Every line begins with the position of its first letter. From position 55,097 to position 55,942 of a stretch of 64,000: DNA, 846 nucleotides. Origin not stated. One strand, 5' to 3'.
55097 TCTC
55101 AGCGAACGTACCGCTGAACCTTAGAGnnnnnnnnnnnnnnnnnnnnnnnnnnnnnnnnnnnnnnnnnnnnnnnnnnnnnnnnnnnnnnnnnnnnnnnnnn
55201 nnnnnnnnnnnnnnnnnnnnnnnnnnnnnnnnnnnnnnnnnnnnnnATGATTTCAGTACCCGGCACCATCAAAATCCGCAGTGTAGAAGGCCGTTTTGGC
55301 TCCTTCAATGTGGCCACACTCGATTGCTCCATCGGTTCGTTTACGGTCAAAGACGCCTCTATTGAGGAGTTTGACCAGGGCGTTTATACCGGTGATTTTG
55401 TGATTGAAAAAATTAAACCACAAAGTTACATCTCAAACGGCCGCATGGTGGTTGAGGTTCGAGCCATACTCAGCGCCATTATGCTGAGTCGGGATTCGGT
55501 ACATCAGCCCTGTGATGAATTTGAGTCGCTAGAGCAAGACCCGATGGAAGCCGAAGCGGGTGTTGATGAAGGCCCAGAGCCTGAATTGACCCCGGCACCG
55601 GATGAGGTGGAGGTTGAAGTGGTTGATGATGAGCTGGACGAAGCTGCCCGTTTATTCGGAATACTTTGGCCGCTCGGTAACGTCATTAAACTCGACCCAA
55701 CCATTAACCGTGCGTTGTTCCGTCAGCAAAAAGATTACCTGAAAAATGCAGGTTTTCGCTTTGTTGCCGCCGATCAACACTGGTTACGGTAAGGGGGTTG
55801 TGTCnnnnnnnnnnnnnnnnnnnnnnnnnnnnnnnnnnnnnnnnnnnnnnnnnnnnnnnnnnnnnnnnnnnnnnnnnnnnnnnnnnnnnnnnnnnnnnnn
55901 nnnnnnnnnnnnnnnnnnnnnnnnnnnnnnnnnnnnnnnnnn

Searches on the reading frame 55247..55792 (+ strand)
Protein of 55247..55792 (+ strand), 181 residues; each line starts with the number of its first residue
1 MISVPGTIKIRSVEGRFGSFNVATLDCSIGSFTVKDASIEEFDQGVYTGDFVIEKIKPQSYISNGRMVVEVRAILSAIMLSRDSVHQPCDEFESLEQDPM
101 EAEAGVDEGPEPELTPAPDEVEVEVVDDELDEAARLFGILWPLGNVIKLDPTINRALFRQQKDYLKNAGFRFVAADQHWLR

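Call 11: search_protein_families(library=pfam, proteins=[window:55247-55792:+], max_evalue=0.01)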
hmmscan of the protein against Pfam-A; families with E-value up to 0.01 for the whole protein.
window:55247-55792:+ (181 aa): 1 family
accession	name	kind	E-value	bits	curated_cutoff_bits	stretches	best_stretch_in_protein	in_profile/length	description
PF11679.13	DUF3275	-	1.3e-45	156.1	25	2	2-118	1-116/201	Protein of unknown function (DUF3275)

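Call 14: find_related_loci(query=window:55247-55792:+, collection=genome_contigs, flank=10000)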
Query window:55247-55792:+ (181 aa) in genome_contigs; peptide patterns used: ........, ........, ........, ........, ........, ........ (x = any residue, [..] = any of these).
434 stretches matched a pattern; 3 encode a relative of the query (tblastn E <= 1e-3); 3 distinct loci.
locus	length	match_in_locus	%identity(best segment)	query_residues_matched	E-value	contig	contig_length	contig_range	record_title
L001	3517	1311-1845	64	1-181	1e-59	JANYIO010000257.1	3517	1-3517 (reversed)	MAG: Gammaproteobacteria bacterium isolate GL140_2_metabinner_81 GL140_2_k141_3173176, whole genome shotgun sequence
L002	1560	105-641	37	1-181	8e-36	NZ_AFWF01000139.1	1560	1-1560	Vibrio ichthyoenteri ATCC 700023 VII00023_241, whole genome shotgun sequence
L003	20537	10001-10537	37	1-181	3e-35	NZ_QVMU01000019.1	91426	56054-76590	Vibrio sinensis strain BEI233 scaffold_18, whole genome shotgun sequence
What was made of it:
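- Tried and rejected: The single genome_contigs scan, made with one protein, returned only 3 loci (call 14).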

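Call 19: find_homologous_proteins(query=window:55247-55792:+, max_evalue=1e-10)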
Query window:55247-55792:+ (181 aa): 35 proteins with E <= 1e-10 among 153 candidates.
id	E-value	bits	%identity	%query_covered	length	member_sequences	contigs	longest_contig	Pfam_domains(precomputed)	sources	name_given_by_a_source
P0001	8.6e-115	399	100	100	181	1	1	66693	PF11679.14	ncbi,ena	-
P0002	9.6e-67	242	61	100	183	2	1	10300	PF11679.14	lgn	-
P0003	3.3e-66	241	66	100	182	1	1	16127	PF11679.14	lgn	-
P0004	1.3e-64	236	65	100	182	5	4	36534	PF11679.14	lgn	-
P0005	3.3e-64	234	61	100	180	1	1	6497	PF11679.14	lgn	-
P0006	6.8e-60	220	61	100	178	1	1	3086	PF11679.14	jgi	jgi:Protein of unknown function (DUF3275)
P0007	2.1e-59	219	61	100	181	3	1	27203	PF11679.14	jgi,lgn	jgi:hypothetical protein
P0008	3.0e-59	218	59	100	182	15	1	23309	PF11679.14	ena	-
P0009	6.7e-59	217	60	99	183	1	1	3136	PF11679.14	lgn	-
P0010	1.5e-58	216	59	100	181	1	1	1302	PF11679.14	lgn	-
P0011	4.4e-58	214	50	100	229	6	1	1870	PF11679.14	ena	-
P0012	4.6e-58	214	47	100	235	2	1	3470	PF11679.14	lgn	-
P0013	4.9e-58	214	59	100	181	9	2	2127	PF11679.14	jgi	jgi:hypothetical protein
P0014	5.2e-58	214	60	100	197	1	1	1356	PF11679.14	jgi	jgi:hypothetical protein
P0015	1.2e-57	213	50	100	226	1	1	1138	PF11679.14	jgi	jgi:hypothetical protein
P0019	1.0e-56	210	50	99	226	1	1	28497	PF11679.14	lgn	-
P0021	1.3e-56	209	57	100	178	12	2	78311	PF11679.14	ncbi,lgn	-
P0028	1.3e-54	203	57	100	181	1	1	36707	PF11679.14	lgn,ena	-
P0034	7.2e-42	161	47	99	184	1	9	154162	PF11679.14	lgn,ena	-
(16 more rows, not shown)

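Call 20: find_encoding_contigs(protein=P0004, flank=10000, max_places=4)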
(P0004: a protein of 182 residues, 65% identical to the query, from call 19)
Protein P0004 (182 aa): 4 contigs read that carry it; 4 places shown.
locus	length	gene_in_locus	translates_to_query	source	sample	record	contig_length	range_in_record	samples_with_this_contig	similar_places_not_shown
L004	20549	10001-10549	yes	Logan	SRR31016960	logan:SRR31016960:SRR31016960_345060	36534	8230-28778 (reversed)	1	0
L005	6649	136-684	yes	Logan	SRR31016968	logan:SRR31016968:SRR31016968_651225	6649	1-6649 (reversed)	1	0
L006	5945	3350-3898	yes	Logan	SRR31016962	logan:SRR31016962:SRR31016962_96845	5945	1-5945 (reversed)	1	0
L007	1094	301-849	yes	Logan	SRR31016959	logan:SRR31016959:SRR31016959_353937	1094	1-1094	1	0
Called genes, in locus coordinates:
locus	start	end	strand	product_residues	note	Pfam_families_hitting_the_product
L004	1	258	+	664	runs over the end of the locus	PF01751:Toprim, PF01131:Topoisom_bac, PF01396:Zn_ribbon_Top1 (weak)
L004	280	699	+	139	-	-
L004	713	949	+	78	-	PF02599:CsrA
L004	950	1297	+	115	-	-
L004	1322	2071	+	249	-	PF05818:TraT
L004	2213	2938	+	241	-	-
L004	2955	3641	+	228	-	PF10979:DUF2786, PF23771:DUF7168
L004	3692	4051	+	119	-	-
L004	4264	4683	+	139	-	PF03230:Antirestrict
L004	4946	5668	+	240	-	-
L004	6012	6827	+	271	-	PF12101:DUF3577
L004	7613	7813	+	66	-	-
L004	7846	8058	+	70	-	-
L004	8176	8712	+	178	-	-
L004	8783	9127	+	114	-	-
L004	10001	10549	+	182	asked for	PF11679:DUF3275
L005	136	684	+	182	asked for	PF11679:DUF3275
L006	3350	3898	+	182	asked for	PF11679:DUF3275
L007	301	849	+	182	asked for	PF11679:DUF3275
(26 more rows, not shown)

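Call 21: find_encoding_contigs(protein=P0021, flank=10000, max_places=3)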
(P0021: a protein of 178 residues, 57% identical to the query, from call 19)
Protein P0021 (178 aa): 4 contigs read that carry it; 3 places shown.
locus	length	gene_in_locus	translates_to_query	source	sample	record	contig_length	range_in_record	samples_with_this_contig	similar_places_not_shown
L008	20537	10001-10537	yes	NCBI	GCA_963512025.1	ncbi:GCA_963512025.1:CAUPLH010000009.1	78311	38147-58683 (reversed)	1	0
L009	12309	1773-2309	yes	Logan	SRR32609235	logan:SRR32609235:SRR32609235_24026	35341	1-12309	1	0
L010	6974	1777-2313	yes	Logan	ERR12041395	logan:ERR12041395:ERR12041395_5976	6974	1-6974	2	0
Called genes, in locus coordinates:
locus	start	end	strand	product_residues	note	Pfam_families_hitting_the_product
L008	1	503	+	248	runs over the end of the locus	PF02586:SRAP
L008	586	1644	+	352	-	PF00817:IMS, PF11798:IMS_HHH (faint), PF21999:IMS_HHH_1, PF11799:IMS_C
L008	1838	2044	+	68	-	-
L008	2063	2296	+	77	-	-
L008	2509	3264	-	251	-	-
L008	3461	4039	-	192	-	-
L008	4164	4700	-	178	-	-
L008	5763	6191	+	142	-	PF03230:Antirestrict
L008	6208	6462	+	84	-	-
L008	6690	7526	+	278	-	PF12101:DUF3577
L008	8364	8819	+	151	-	PF04002:RadC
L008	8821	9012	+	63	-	-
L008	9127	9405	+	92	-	-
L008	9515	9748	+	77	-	-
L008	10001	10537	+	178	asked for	PF11679:DUF3275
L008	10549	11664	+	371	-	PF19587:DUF6094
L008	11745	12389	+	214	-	-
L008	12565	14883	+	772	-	PF00176:SNF2-rel_dom, PF00270:DEAD (faint), PF04851:ResIII (weak), PF00271:Helicase_C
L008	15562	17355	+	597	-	PF02384:N6_Mtase (weak), PF07669:Eco57I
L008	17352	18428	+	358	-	PF17728:BsuBI_PstI_RE_N, PF06616:BsuBI_PstI_RE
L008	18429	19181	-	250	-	PF18737:HEPN_MAE_28990, PF18735:HEPN_RiboL-PSP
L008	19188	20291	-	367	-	PF03235:GmrSD_N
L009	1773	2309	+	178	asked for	PF11679:DUF3275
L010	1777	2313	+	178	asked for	PF11679:DUF3275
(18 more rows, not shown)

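Call 22: find_encoding_contigs(protein=P0034, flank=10000, max_places=4)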
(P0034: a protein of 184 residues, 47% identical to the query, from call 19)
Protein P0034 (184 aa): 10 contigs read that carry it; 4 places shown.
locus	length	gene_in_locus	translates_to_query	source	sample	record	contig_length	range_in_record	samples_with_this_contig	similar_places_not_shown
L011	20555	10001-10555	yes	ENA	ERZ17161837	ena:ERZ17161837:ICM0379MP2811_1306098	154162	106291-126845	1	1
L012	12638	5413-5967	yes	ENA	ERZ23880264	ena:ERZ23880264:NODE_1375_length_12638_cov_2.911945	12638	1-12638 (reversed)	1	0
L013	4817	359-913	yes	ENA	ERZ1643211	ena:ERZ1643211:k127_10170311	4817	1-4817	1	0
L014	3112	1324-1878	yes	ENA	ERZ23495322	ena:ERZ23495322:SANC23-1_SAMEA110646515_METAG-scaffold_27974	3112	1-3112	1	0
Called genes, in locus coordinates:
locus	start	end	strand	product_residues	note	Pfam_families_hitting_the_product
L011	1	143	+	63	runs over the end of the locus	-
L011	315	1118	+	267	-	-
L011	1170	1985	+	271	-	-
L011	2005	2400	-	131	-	-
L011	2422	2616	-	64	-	-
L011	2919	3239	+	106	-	-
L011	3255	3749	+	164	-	PF03230:Antirestrict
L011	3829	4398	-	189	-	-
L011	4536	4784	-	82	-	-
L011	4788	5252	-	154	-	-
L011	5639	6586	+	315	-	PF12101:DUF3577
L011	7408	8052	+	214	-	-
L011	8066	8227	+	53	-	-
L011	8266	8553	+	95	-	-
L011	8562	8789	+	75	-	-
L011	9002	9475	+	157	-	PF04002:RadC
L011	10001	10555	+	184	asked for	PF11679:DUF3275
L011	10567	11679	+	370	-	PF19587:DUF6094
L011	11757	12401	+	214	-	-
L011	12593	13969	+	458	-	PF00145:DNA_methylase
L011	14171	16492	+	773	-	PF04851:ResIII (faint), PF00176:SNF2-rel_dom (weak), PF00271:Helicase_C (weak)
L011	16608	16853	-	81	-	-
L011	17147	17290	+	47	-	PF13333:rve_2 (weak)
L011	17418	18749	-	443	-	-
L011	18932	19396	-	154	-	-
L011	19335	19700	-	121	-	-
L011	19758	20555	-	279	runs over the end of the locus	PF14355:Abi_C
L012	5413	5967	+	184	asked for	PF11679:DUF3275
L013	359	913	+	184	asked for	PF11679:DUF3275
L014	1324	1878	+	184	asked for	PF11679:DUF3275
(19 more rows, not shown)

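Call 23: find_encoding_contigs(protein=P0028, flank=10000, max_places=2)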
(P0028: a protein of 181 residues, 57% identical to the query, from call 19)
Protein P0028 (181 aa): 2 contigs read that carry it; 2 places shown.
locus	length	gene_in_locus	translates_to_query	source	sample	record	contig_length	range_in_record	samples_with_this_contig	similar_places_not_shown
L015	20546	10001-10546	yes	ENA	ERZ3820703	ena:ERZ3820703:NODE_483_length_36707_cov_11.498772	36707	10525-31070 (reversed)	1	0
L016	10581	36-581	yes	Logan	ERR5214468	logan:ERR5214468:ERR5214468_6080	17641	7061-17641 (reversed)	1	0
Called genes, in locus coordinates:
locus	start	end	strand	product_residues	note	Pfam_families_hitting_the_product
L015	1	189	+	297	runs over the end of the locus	PF08900:AcaB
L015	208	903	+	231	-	-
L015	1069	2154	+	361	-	PF13665:Tox-PAAR-like, PF14412:AHH (weak)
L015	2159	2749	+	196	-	PF07791:Imm11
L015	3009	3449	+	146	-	PF00436:SSB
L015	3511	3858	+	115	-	-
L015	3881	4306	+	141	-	-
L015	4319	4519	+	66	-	PF02599:CsrA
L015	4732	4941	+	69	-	-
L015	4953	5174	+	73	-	-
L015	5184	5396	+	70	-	-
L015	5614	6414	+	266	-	PF12101:DUF3577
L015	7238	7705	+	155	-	PF04002:RadC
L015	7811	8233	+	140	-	PF03230:Antirestrict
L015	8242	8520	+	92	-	-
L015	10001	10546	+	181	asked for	PF11679:DUF3275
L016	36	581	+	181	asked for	PF11679:DUF3275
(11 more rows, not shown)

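Call 24: find_encoding_contigs(protein=P0019, flank=10000, max_places=2)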
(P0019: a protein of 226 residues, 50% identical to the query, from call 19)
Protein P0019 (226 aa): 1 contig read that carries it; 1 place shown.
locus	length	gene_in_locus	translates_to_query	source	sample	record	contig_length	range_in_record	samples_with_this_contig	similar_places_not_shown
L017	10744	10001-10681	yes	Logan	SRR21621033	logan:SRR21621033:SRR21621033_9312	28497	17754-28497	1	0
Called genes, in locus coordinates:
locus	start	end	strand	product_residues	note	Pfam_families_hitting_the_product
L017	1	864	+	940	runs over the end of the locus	PF11130:TraC_F_IV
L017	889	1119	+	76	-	-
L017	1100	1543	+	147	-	PF07511:DUF1525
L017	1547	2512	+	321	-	PF06834:TraU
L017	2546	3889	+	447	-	-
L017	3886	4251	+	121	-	-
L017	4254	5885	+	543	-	PF07916:TraG_N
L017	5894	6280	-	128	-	-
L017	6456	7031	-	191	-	-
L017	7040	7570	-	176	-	-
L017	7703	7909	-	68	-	-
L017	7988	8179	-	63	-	-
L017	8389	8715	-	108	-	-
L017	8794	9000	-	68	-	-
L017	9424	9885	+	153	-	PF04002:RadC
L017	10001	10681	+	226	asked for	PF11679:DUF3275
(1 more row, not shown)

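Call 25: find_encoding_contigs(protein=P0007, flank=10000, max_places=2)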
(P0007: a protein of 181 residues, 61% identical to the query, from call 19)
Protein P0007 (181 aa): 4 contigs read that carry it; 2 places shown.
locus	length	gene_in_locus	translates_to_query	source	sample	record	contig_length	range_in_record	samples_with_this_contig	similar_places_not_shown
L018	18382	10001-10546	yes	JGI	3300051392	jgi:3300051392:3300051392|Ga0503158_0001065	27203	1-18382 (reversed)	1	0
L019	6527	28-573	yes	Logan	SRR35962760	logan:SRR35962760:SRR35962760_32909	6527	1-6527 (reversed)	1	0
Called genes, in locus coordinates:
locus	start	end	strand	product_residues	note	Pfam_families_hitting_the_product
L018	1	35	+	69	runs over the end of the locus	-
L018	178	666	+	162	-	PF00436:SSB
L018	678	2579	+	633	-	PF01751:Toprim, PF01131:Topoisom_bac, PF01396:Zn_ribbon_Top1 (weak)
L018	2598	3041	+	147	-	-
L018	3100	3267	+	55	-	PF02599:CsrA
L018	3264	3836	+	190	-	-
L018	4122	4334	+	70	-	-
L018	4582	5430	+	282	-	PF12101:DUF3577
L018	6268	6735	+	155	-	PF04002:RadC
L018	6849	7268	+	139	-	PF03230:Antirestrict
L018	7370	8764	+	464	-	PF00145:DNA_methylase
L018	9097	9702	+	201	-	-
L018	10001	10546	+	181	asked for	PF11679:DUF3275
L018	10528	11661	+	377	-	PF19587:DUF6094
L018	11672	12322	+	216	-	-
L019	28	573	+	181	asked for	PF11679:DUF3275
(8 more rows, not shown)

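Call 26: find_encoding_contigs(protein=P0008, flank=10000, max_places=2)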
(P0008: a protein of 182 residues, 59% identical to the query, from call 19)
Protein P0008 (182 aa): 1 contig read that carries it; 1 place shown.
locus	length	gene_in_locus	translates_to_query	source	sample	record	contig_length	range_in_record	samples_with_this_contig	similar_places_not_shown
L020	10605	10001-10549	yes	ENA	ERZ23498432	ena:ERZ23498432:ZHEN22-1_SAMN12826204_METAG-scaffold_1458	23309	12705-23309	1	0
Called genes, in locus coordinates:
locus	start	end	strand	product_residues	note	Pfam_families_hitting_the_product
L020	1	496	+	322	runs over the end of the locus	PF11845:Tll0287-like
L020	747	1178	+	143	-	-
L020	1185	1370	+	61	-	PF02599:CsrA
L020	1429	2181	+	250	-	PF05818:TraT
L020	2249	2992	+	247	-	-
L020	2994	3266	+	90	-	-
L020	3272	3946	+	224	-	PF10979:DUF2786, PF23771:DUF7168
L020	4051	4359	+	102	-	-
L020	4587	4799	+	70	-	-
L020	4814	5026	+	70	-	-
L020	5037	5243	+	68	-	-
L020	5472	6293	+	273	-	PF12101:DUF3577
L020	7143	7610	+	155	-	PF04002:RadC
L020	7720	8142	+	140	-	PF03230:Antirestrict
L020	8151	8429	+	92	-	-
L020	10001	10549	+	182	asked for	PF11679:DUF3275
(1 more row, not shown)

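Call 31: find_related_loci(query=A1, collection=metagenome_contigs, flank=10000)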
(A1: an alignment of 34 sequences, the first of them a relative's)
Query A1 (181 aa) in metagenome_contigs; peptide patterns used: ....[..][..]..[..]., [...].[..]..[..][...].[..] (x = any residue, [..] = any of these).
191 stretches matched a pattern; 16 encode a relative of the query (tblastn E <= 1e-3); 16 distinct loci.
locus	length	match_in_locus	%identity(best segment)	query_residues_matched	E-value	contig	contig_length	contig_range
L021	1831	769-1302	60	1-181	5e-71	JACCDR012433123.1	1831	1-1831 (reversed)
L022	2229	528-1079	58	1-181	4e-66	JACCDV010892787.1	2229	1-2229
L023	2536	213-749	57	1-181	2e-65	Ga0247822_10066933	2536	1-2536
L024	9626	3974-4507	62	1-181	1e-64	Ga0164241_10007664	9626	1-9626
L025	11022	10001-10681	49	1-181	8e-63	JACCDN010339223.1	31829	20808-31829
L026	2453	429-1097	49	1-180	3e-61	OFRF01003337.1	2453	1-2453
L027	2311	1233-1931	47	1-181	6e-61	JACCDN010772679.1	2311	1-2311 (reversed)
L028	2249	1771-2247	60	1-161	4e-58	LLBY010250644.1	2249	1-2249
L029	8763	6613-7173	51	1-181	4e-57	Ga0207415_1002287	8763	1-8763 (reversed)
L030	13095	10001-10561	51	1-181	4e-57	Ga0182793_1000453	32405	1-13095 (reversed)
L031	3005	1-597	43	34-180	5e-43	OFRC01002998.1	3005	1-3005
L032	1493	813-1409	42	1-181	7e-42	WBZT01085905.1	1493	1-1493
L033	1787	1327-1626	69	1-101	3e-41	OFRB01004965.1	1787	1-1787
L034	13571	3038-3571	41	1-181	8e-39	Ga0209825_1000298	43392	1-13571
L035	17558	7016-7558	41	1-181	3e-38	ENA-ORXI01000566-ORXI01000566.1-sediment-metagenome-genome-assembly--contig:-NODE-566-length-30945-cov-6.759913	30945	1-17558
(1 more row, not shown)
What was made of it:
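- Tried and rejected: Most comparative data therefore came from find_encoding_contigs (calls 20-26) and the metagenome scan (call 31).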

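Call 67: search_protein_families(library=ncbifam, proteins=[window:55247-55792:+], max_evalue=0.01)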
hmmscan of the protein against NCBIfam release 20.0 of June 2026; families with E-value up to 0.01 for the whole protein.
window:55247-55792:+ (181 aa): 0 families

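Call 80: find_related_loci(query=A1, collection=viral_contigs, flank=10000)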
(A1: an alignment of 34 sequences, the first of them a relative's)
Query A1 (181 aa) in viral_contigs; peptide patterns used: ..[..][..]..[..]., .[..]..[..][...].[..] (x = any residue, [..] = any of these).
63 stretches matched a pattern, but none encodes a relative of the query by tblastn (E <= 1e-3).
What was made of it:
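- Tried and rejected: DUF3275 profile against IMG/VR viral contigs (call 80).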

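Call 93: find_encoding_contigs(protein=P0001, flank=200, max_places=2)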
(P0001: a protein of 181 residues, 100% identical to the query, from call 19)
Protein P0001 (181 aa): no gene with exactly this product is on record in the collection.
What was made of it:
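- Tried and rejected: Look-up of the window's own DUF3275 protein to name the source organism (call 93).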
